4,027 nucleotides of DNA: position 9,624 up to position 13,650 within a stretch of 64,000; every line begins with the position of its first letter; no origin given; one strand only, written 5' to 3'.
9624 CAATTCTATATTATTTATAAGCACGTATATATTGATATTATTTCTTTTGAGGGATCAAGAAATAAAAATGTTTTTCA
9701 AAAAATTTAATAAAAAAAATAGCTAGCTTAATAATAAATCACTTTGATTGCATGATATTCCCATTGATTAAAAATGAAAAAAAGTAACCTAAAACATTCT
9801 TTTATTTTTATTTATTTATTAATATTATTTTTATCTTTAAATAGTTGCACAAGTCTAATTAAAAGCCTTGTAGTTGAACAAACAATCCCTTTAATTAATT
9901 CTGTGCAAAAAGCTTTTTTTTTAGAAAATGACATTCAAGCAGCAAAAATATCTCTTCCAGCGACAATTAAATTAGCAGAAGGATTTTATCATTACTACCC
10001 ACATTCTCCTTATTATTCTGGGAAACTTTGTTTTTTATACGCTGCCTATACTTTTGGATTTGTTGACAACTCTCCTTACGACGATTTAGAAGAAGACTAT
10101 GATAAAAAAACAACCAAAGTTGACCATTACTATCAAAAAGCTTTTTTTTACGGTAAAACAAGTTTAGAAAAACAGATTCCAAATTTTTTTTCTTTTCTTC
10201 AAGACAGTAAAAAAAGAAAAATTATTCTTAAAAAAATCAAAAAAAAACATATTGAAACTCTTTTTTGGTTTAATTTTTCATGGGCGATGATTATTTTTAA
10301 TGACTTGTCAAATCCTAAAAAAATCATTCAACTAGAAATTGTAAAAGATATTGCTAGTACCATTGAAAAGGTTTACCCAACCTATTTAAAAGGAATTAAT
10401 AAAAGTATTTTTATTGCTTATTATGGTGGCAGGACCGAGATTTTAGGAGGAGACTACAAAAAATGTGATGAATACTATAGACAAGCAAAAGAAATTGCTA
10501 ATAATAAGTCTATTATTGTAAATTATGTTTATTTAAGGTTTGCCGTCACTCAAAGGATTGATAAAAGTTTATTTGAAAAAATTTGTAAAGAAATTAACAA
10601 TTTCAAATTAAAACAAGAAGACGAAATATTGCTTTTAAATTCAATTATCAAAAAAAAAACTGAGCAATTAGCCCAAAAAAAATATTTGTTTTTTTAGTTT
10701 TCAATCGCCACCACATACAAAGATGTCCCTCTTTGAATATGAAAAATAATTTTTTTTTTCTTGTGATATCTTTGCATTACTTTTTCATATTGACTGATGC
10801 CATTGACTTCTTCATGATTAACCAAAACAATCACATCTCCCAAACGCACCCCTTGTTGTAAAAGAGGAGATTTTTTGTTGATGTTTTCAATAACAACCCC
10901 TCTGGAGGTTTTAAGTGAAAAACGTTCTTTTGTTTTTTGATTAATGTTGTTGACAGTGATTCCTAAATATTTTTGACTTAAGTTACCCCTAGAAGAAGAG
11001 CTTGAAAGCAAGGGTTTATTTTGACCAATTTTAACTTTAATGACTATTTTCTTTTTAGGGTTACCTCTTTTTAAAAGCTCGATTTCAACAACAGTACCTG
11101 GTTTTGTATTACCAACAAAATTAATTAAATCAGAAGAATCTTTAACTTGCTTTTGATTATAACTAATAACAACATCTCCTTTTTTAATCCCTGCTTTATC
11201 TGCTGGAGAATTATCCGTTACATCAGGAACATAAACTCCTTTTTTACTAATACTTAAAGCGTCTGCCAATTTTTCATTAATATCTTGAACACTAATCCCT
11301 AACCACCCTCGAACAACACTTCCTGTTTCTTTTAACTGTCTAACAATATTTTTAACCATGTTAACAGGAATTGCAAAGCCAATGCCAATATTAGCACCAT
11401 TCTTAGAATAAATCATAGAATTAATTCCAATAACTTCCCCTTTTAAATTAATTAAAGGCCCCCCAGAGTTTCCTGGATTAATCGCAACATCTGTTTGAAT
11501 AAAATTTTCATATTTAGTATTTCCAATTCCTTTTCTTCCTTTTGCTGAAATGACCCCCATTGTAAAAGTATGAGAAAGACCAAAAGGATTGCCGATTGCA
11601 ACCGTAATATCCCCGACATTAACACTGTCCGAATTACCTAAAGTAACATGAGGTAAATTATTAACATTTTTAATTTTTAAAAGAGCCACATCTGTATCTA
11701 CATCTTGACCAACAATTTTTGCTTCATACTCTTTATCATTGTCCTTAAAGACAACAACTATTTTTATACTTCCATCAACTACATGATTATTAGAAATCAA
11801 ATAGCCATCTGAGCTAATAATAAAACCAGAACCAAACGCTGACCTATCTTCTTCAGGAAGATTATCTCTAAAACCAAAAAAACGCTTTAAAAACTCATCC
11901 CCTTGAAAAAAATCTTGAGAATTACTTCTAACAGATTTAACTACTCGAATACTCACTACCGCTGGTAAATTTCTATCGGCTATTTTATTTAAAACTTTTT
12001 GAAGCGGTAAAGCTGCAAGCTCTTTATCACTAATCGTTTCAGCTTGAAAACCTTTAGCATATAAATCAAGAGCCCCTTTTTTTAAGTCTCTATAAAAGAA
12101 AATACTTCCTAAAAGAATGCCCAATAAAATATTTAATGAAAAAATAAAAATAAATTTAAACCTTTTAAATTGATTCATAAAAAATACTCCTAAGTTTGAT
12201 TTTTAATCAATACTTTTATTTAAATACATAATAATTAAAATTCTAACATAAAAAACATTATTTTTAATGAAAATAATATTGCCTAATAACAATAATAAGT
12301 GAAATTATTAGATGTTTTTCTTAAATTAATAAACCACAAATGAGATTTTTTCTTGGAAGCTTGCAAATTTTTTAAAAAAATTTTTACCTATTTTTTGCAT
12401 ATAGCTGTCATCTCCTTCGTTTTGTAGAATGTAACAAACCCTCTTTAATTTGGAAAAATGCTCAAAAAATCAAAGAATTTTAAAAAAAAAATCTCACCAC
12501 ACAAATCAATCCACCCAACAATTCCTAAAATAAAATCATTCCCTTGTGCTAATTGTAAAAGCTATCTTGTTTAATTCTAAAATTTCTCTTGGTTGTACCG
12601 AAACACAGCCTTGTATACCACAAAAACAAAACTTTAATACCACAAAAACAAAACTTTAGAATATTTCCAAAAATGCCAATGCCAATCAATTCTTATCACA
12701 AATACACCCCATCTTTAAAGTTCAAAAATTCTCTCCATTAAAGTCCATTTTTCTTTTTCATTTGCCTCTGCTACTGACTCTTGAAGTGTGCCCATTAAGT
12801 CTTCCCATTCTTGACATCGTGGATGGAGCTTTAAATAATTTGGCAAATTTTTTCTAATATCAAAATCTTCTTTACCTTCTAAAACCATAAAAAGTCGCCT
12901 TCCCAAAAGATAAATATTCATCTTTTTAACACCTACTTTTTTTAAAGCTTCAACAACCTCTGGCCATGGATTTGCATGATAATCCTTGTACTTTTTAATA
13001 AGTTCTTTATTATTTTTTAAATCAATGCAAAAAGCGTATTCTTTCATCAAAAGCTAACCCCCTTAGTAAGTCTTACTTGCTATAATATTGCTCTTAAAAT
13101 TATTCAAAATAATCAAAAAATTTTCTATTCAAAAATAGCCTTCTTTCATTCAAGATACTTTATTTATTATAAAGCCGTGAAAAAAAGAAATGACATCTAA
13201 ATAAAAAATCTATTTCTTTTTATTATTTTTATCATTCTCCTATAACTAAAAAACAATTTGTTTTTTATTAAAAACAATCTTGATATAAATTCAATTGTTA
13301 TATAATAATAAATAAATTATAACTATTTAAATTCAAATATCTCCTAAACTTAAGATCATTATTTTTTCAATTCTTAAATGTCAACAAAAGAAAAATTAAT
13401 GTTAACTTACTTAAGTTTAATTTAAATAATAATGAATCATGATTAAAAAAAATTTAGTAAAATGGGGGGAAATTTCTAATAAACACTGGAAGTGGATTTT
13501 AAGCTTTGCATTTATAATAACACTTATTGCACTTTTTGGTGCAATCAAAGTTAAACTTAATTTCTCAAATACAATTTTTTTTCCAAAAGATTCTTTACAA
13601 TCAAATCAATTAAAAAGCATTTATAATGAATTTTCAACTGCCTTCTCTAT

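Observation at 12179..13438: Isolated rhamnose-mutarotase-like gene flanked by long ORF-poor spacers with a 22-bp tandem repeat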

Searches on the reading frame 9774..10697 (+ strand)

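Call 7: search_protein_families(library=pfam, proteins=[window:9774-10697:+], max_evalue=0.01)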
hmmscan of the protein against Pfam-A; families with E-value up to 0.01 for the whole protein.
window:9774-10697:+ (307 aa): 1 family
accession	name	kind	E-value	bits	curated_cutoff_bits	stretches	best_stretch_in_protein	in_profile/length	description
PF16811.11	TAtT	-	2.3e-36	125.9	26.5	1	51-307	2-263/263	TRAP transporter T-component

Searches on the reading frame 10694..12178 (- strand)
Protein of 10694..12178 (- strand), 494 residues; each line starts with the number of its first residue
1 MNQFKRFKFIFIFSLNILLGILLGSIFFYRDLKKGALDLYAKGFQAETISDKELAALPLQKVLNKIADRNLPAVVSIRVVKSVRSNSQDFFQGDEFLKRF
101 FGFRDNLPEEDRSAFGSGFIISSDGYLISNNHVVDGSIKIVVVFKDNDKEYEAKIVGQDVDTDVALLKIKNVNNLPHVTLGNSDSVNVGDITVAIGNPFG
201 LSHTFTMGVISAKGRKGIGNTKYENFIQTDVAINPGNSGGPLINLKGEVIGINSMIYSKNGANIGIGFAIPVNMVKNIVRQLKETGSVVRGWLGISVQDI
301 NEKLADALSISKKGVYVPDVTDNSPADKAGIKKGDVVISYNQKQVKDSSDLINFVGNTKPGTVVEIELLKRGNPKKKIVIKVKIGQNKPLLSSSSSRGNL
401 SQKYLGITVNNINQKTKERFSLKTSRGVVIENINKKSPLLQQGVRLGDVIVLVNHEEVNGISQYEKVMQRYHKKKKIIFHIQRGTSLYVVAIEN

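Call 7: search_protein_families(library=pfam, proteins=[window:10694-12178:-], max_evalue=0.01)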
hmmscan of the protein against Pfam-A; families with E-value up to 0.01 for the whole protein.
window:10694-12178:- (494 aa): 8 families
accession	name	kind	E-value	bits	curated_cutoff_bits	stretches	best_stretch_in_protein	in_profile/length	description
PF13365.12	Trypsin_2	-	5.5e-34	118.4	27.6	1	116-252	1-144/144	Trypsin-like peptidase domain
PF13180.12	PDZ_2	-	1.3e-25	89.9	27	2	292-378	2-76/80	PDZ domain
PF00089.32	Trypsin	-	1.2e-22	81.3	20.6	1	114-278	25-219/220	Trypsin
PF00595.29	PDZ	-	1.8e-16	60.7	23.2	2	289-364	8-76/81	PDZ domain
PF17820.7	PDZ_6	-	2e-14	53.5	27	2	317-368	2-52/54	PDZ domain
PF04495.20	GRASP55_65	-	0.00021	22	27.7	1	291-359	26-90/138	GRASP55/65 PDZ-like domain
PF12812.13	PDZ_1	-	0.0022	18.4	28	0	292-356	10-73/78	PDZ-like domain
PF10459.15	Peptidase_S46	-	0.0022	17.2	22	0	225-253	623-650/698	Peptidase S46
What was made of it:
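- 10694..12178 (-): htrA/DegQ-type serine protease gene (context; left flank). Pfam Trypsin_2 plus two PDZ domains (call 7).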

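Call 18: find_related_loci(query=window:10694-12178:-, collection=genome_contigs, flank=10000)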
Query window:10694-12178:- (494 aa) in genome_contigs; peptide patterns used: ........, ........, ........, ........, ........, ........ (x = any residue, [..] = any of these).
117 stretches matched a pattern; 74 encode a relative of the query (tblastn E <= 1e-3); 74 distinct loci.
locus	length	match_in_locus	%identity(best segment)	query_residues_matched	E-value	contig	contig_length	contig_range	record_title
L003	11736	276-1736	39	3-492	1e-103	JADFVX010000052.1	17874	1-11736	MAG: Proteobacteria bacterium isolate C1.bin.36 k83_1104981, whole genome shotgun sequence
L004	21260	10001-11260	42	59-484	2e-99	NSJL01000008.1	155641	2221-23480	MAG: Nitrospira sp. isolate Ru_enrich_NS NODE_50_length_155641_cov_101.572, whole genome shotgun sequence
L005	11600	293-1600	40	66-494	6e-99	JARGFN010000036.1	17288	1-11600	MAG: Desulfobulbales bacterium isolate C14-07 NODE_1313_length_17288_cov_6.347299, whole genome shotgun sequence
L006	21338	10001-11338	39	51-490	1e-98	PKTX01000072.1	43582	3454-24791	MAG: Desulfobulbaceae bacterium isolate BM506 sc_607, whole genome shotgun sequence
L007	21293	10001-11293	42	72-494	1e-97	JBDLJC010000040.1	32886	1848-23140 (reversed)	MAG: Thermodesulfobacteriota bacterium isolate MAG073 MAG073_40, whole genome shotgun sequence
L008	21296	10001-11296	40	49-484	7e-96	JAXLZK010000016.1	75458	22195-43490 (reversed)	MAG: Thermodesulfovibrionales bacterium isolate STL-NIT1 opera.106.fa-16, whole genome shotgun sequence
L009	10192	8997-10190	44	72-461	6e-93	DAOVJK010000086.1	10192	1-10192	MAG TPA_asm: Pseudomonadota bacterium isolate CSMAG_1391 CSMAG_1391_k141_2323528_length_10192_cov_23.4209, whole genome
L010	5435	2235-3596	38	48-494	2e-90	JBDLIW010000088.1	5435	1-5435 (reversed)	MAG: Thermodesulfobacteriota bacterium isolate MAG058 MAG058_88, whole genome shotgun sequence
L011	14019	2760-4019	40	68-490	7e-86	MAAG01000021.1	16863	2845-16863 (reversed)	Arcobacter sp. 31_11_sub10_T18 BD02T18sub10_scaffold_271, whole genome shotgun sequence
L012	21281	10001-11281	38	73-492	1e-83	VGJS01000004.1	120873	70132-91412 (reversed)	MAG: Candidatus Handelsmanbacteria bacterium isolate K_DeepCast_65m_m1_133 K_DeepCast_65m_m1_133_Ga0194128_10000161, who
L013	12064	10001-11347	38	45-493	2e-83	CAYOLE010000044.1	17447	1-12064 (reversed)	MAG TPA_asm: uncultured Rhodohalobacter sp. isolate SRP284430_co1_102 genome assembly, contig: NODE_2005_length_17447_co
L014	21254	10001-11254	38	72-492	5e-82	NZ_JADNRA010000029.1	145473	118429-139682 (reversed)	Methylocystis sp. L43 MCYSTISL43_contig0029, whole genome shotgun sequence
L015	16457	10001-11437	34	7-490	3e-82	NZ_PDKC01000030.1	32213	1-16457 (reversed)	Arcobacter sp. CECT 8985 NODE_30_length_32213_cov_30.3883_ID_2644, whole genome shotgun sequence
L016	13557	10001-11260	38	57-470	4e-81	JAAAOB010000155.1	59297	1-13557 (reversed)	MAG: Bacteroidetes bacterium isolate GSL.Bin13 NODE_181_length_59297_cov_0.905063, whole genome shotgun sequence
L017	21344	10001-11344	38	39-492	3e-80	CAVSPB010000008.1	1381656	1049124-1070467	MAG: uncultured Gammaproteobacteria bacterium isolate MFD01561.bin.2.108 genome assembly, contig: contig_3329, whole gen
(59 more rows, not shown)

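Call 31: find_encoding_contigs(protein=window:10694-12178:-, flank=3000, max_places=5)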
Protein window:10694-12178:- (494 aa): no gene with exactly this product is on record in the collection.

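Call 36: find_homologous_proteins(query=window:10694-12178:-, max_evalue=1e-30)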
Query window:10694-12178:- (494 aa): 8000 proteins with E <= 1e-30 among 8000 candidates; the best 120 are listed.
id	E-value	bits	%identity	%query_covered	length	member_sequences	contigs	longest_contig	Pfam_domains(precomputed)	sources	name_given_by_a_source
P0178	0.0e+0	1061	100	100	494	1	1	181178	PF14685.15,PF13365.13,PF17820.8,PF00595.30,PF13180.13,PF00089.33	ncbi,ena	-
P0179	4.9e-214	730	92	74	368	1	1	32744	PF14685.15,PF13365.13,PF17820.8,PF00595.30,PF13180.13,PF00089.33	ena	-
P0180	1.8e-154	533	53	99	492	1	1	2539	PF13365.13,PF12812.14,PF17820.8,PF00595.30,PF13180.13,PF00089.33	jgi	jgi:serine protease Do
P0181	3.1e-152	526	52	97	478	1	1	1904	PF14685.15,PF13365.13,PF12812.14,PF17820.8,PF00595.30,PF13180.13,PF00089.33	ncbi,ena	-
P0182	3.0e-148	513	50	99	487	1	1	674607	PF14685.15,PF13365.13,PF17820.8,PF00595.30,PF13180.13,PF00089.33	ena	-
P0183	1.5e-144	500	52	92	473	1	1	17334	PF14685.15,PF13365.13,PF17820.8,PF00595.30,PF13180.13,PF00089.33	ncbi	-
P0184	9.5e-144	498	50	99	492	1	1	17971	PF14685.15,PF13365.13,PF12812.14,PF17820.8,PF00595.30,PF13180.13,PF00089.33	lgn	-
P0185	2.0e-139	484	48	99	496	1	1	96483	PF14685.15,PF13365.13,PF17820.8,PF00595.30,PF13180.13,PF00089.33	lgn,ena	-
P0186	2.5e-128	447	47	96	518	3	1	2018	PF13365.13,PF17820.8,PF00595.30,PF13180.13,PF00089.33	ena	-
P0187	2.1e-127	444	45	95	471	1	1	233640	PF14685.15,PF13365.13,PF17820.8,PF00595.30,PF13180.13,PF00089.33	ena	-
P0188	4.7e-127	443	51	89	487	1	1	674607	PF13365.13,PF12812.14,PF17820.8,PF00595.30,PF13180.13,PF00089.33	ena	-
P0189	9.8e-120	419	42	99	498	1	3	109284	PF13365.13,PF17820.8,PF00595.30,PF13180.13,PF00089.33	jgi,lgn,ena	-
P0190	1.8e-117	411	45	90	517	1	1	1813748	PF14685.15,PF13365.13,PF12812.14,PF17820.8,PF00595.30,PF13180.13,PF00089.33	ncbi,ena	-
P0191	1.6e-116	408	45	90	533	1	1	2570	PF13365.13,PF12812.14,PF17820.8,PF00595.30,PF13180.13,PF00089.33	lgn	-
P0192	2.8e-115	404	44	96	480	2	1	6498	PF14685.15,PF13365.13,PF17820.8,PF00595.30,PF13180.13,PF00089.33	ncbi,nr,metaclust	ncbi:MAG: hypothetical protein A2096_05835 [Spirochaetes bacterium GWF1_41_5]|nr:MAG: hypothetical p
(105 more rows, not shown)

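Call 37: find_encoding_contigs(protein=P0179, flank=10000, max_places=4)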
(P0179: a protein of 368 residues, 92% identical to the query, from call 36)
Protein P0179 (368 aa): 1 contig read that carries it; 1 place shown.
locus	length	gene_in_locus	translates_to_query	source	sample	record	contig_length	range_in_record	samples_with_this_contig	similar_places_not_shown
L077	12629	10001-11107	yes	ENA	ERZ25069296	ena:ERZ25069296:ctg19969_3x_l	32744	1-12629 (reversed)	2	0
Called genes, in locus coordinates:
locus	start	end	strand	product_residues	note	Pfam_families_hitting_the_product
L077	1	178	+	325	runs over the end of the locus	PF13439:Glyco_transf_4, PF00534:Glycos_transf_1, PF13692:Glyco_trans_1_4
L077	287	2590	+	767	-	PF03460:NIR_SIR_ferr, PF01077:NIR_SIR, PF03460:NIR_SIR_ferr, PF01077:NIR_SIR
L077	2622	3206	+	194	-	-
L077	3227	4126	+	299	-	PF00480:ROK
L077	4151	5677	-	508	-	PF00590:TP_methylase, PF02602:HEM4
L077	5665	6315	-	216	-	PF13241:NAD_binding_7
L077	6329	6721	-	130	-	PF02460:Patched, PF03176:MMPL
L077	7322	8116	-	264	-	PF03176:MMPL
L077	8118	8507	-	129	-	-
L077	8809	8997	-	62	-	-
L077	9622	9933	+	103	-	-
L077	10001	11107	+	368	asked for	PF00089:Trypsin, PF13365:Trypsin_2, PF00595:PDZ (weak), PF13180:PDZ_2, PF14685:PDZ_Tricorn (faint), PF17820:PDZ_6, PF00595:PDZ (weak), PF13180:PDZ_2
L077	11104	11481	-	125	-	PF16811:TAtT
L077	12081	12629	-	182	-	?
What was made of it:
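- Only one close relative exists in the searched collections, and it is a 3x-coverage contig (call 37).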

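Call 38: find_encoding_contigs(protein=P0182, flank=10000, max_places=3)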
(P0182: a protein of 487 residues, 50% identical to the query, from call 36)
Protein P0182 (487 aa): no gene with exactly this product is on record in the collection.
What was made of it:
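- Tried and rejected: P0182 was not retrievable (call 38).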

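Call 53: find_encoding_contigs(protein=P0183, flank=7000, max_places=2)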
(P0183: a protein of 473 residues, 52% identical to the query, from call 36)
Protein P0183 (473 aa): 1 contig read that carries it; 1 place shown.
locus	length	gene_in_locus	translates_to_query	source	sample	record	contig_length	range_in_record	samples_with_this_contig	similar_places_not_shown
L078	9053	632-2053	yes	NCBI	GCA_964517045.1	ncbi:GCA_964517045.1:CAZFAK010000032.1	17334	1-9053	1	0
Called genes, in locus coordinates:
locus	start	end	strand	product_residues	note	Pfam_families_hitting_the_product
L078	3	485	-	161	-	?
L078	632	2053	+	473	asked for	PF00089:Trypsin, PF13365:Trypsin_2, PF00595:PDZ, PF13180:PDZ_2, PF17820:PDZ_6, PF00595:PDZ (weak), PF13180:PDZ_2, PF17820:PDZ_6, +1 more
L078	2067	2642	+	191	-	PF01871:AMMECR1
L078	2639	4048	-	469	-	PF01841:Transglut_core (faint)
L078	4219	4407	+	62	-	-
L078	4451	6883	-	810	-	PF04616:Glyco_hydro_43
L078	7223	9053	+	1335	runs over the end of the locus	PF04234:CopC (faint), PF13205:Big_5, PF13229:Beta_helix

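Call 54: find_encoding_contigs(protein=P0185, flank=7000, max_places=2)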
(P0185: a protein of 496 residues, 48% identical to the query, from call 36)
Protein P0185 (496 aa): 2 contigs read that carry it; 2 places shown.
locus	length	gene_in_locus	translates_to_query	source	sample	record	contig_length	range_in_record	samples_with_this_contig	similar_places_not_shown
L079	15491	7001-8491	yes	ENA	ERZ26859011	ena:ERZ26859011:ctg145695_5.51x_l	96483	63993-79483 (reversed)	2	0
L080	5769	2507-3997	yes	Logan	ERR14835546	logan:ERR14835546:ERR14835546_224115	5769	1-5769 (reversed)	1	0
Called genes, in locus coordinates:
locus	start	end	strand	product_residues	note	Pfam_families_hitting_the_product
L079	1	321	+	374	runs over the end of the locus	PF01497:Peripla_BP_2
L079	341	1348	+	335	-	PF01032:FecCD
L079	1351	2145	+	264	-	PF00005:ABC_tran, PF13304:AAA_21 (faint)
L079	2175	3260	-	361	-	PF01075:Glyco_transf_9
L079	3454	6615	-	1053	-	PF00028:Cadherin, PF10282:Lactonase (faint)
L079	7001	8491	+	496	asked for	PF00089:Trypsin, PF13365:Trypsin_2, PF14685:PDZ_Tricorn (faint), PF00595:PDZ, PF13180:PDZ_2, PF17820:PDZ_6, PF13180:PDZ_2 (weak), PF17820:PDZ_6 (weak)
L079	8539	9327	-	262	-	-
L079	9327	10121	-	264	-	-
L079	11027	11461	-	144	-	PF00665:rve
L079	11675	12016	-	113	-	-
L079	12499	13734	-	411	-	PF00291:PALP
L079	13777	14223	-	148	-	PF06172:Cupin_5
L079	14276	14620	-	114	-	-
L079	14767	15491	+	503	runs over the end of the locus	PF02771:Acyl-CoA_dh_N, PF02770:Acyl-CoA_dh_M, PF00441:Acyl-CoA_dh_1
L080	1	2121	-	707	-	?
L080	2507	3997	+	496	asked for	PF00089:Trypsin, PF13365:Trypsin_2, PF14685:PDZ_Tricorn (faint), PF00595:PDZ, PF13180:PDZ_2, PF17820:PDZ_6, PF13180:PDZ_2 (weak), PF17820:PDZ_6 (weak)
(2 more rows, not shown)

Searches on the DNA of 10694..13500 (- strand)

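Call 24: search_rna_families(source=window, start=12100, end=13500, threshold=evalue, max_evalue=10)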
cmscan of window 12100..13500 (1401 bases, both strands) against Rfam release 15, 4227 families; matches with E-value up to 10: 3.
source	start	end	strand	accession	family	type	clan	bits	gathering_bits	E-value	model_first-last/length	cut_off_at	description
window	12356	12432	+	RF02732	JA04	Gene; sRNA;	-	22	81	2.5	1-81/81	no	Aggregatibacter sRNA JA04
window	12354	12410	+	RF00205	snoR41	Gene; snRNA; snoRNA; CD-box;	CL00068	19.7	40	2.3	1-97/97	no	Small nucleolar RNA R41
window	13001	13042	+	RF02060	STnc410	Gene; sRNA;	-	13.5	50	5.6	1-158/158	no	Enterobacterial sRNA STnc410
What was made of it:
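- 13181..13438 (.): MMPL-proximal spacer shared with the relative; probable MMPL promoter region. No Rfam match (call 24).
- Weak sub-threshold Rfam matches exist (JA04 at 22 bits against a gathering score of 81, E 2.5, call 24).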

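Call 52: search_rna_families(source=L077, start=8990, end=9630, threshold=evalue, max_evalue=1)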
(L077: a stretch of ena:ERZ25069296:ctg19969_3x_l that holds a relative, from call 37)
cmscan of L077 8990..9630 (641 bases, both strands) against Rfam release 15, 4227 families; matches with E-value up to 1: 0.
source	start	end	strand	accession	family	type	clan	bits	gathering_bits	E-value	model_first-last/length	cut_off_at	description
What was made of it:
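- Tried and rejected: Rfam on the relative's replacement segment: nothing (call 52).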

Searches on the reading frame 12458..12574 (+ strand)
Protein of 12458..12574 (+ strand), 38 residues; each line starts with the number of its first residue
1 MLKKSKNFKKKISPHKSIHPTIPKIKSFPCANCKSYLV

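Call 7: search_protein_families(library=pfam, proteins=[window:12458-12574:+], max_evalue=0.01)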
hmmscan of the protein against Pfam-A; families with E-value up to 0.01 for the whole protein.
window:12458-12574:+ (38 aa): 0 families
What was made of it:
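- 12458..12574 (+): 38-codon ORF, antisense to the pseudogene; most likely a chance ORF. No Pfam hit (call 7).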

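Call 59: search_protein_representatives(protein=window:12458-12571:+)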
Query: 38 residues. Proteins with E-value up to 0.001 (for the whole library): 1; up to 1e-10: 0; up to 1e-30: 0. The best 1 are listed.
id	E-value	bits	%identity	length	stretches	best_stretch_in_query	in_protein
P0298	1.2e-04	37.3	36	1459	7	8-34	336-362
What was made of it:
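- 12458..12574 (+): The only hit among 1.84 billion representatives is a repetitive 1459-aa protein, matched in 7 short stretches (E 1.2e-4), a low-complexity match (call 59).
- The only library hit is a low-complexity match to a repetitive 1459-aa protein (call 59).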
